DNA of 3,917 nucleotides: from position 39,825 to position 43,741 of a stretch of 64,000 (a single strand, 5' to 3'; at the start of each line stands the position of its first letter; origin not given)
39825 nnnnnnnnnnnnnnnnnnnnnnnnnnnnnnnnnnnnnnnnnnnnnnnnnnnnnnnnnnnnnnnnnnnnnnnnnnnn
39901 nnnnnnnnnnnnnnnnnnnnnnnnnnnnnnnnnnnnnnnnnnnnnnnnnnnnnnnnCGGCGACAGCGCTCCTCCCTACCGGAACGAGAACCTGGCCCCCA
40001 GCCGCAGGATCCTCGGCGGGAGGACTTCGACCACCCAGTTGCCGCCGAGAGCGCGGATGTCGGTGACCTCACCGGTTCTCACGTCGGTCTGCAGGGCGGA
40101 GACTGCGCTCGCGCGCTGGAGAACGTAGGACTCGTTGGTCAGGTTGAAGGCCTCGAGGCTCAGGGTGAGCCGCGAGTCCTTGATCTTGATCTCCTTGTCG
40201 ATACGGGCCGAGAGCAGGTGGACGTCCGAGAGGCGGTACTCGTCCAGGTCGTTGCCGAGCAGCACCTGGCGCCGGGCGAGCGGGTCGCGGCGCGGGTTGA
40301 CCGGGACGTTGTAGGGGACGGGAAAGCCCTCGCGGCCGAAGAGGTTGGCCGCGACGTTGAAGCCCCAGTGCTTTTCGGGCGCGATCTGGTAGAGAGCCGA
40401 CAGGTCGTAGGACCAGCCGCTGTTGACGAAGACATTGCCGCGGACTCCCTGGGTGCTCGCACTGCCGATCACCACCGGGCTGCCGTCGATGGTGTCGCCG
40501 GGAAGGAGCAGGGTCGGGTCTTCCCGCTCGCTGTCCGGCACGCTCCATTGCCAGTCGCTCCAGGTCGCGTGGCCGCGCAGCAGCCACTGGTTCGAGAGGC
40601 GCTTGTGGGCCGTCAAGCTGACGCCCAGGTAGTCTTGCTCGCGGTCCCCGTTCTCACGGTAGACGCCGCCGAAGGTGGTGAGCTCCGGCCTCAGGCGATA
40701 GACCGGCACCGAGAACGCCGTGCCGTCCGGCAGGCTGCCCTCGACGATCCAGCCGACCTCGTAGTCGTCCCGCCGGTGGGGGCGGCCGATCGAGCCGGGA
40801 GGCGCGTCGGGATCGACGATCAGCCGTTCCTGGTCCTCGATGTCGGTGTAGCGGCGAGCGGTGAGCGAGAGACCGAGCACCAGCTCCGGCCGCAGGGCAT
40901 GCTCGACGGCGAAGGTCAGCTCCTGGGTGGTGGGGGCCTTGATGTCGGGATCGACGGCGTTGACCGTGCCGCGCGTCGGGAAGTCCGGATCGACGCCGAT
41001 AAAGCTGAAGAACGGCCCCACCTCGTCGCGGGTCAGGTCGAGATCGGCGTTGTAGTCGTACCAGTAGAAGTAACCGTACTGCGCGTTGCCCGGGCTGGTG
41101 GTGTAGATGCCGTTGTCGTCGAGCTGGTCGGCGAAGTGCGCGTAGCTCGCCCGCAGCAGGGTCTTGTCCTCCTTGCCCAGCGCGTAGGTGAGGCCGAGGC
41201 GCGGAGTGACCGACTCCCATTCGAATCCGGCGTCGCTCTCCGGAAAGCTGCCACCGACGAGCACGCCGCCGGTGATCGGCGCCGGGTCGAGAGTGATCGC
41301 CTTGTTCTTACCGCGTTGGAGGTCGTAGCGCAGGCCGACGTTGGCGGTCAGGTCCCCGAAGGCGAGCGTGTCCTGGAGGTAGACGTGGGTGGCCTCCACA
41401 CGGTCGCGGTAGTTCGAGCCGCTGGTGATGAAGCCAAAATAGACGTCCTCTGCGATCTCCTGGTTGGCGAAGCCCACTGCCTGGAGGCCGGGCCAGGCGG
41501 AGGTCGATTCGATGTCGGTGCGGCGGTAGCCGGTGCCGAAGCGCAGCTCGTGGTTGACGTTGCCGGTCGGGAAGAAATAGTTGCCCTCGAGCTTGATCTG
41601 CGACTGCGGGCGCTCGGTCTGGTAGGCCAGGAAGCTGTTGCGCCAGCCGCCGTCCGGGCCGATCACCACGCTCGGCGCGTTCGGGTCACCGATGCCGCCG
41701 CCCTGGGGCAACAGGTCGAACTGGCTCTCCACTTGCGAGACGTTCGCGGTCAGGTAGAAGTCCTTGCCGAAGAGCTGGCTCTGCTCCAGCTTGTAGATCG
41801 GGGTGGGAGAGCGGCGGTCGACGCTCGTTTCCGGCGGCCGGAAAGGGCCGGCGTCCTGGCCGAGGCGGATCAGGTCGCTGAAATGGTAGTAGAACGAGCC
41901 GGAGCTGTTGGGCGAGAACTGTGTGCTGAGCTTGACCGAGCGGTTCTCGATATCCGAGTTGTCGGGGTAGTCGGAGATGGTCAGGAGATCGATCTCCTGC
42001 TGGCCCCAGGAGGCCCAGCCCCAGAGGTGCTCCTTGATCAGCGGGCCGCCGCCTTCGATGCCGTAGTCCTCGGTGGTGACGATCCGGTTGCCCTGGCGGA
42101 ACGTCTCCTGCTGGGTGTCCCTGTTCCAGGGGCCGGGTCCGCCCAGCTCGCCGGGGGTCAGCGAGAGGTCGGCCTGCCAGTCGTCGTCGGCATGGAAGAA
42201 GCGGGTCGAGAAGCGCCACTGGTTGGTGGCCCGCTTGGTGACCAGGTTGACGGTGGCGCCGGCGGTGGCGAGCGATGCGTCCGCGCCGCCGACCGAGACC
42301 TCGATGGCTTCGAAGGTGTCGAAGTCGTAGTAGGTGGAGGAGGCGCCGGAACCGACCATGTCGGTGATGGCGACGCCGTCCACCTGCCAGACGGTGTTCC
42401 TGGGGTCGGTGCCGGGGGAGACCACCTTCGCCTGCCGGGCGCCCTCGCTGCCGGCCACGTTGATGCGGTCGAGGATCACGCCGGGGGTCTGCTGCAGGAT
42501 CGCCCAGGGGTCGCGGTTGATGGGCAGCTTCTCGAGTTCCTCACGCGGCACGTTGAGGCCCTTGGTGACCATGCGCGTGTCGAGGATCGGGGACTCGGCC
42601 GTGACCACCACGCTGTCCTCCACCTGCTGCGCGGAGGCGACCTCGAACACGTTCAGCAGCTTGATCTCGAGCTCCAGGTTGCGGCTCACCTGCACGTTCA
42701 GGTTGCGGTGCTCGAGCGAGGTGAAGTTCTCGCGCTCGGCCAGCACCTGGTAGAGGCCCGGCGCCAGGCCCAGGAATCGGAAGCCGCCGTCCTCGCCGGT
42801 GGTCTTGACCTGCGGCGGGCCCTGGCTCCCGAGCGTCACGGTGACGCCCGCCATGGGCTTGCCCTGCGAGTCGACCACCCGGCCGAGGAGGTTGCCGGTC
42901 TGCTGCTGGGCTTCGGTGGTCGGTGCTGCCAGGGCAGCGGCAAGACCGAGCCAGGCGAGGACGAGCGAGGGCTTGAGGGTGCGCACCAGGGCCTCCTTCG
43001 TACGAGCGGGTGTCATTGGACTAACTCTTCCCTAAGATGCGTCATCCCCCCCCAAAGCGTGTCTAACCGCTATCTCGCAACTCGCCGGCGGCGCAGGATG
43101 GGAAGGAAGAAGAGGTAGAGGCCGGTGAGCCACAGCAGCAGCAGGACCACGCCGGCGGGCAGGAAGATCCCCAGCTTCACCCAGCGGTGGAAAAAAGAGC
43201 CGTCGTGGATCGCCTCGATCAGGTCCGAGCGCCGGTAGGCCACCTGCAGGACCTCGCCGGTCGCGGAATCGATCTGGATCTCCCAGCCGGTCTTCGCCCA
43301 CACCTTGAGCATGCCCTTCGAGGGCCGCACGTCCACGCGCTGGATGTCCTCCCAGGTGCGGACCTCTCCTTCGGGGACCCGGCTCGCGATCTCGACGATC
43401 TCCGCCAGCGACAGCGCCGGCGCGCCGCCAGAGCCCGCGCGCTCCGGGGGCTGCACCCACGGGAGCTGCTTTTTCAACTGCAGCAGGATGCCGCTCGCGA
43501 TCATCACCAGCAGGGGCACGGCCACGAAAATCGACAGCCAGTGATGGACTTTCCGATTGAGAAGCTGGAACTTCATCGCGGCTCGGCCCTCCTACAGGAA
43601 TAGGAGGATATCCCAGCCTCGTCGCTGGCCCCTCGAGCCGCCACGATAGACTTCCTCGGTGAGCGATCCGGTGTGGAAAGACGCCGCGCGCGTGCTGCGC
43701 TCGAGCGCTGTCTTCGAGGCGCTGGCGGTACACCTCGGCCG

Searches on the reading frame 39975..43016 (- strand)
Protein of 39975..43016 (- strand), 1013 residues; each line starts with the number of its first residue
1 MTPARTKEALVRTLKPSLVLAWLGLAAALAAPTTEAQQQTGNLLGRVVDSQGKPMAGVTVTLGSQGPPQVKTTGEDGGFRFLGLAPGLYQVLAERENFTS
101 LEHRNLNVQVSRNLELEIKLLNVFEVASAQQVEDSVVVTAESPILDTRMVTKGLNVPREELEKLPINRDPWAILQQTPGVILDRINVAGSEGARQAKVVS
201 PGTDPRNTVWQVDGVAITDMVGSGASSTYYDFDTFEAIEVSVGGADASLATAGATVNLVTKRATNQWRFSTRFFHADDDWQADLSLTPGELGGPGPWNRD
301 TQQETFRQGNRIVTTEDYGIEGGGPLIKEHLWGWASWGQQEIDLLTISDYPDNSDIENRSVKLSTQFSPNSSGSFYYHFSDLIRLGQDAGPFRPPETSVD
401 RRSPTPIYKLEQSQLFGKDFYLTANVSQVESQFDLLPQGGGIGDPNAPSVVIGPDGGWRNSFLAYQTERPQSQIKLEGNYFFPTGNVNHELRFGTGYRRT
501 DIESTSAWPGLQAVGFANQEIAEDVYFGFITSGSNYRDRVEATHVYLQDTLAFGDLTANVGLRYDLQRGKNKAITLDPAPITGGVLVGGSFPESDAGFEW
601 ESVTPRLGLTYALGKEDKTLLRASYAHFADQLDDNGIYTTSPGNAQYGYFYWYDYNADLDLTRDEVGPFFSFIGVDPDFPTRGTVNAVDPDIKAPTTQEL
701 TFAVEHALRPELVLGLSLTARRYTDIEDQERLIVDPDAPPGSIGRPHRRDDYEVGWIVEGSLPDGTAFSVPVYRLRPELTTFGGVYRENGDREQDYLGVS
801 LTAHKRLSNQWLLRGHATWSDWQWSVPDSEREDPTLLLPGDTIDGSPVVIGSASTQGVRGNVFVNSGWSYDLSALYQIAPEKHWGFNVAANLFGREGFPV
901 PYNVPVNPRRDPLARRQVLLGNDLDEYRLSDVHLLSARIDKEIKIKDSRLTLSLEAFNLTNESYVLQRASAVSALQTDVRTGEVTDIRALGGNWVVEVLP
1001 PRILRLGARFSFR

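Call 44: search_protein_families(library=pfam, proteins=[window:39975-43016:-], max_evalue=0.0001)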
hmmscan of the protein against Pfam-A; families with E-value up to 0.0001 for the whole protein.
window:39975-43016:- (1013 aa): 3 families
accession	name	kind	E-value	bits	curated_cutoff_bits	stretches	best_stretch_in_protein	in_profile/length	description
PF25183.1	OMP_b-brl_4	-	4.1e-25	88.8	30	1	443-821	256-630/838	Outer membrane beta barrel domain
PF13620.12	CarboxypepD_reg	-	9.5e-15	55.2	32.3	1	43-120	2-81/82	Carboxypeptidase regulatory-like domain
PF07715.20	Plug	-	5.5e-08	33.7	23.9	1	156-248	12-98/107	TonB-dependent Receptor Plug Domain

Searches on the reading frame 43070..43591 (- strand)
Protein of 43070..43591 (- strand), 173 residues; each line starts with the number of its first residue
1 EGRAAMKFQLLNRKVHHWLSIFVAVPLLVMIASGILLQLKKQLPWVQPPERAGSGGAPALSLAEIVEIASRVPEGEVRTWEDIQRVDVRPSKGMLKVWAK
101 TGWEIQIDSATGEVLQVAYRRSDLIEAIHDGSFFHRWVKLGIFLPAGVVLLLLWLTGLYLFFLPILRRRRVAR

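Call 44: search_protein_families(library=pfam, proteins=[window:43070-43591:-], max_evalue=0.0001)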
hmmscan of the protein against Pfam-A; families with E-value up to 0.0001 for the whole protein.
window:43070-43591:- (173 aa): 1 family
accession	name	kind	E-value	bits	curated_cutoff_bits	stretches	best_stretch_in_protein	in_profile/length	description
PF03929.21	PepSY_TM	-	7.4e-10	39.6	28.8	1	14-162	2-157/295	PepSY-associated TM region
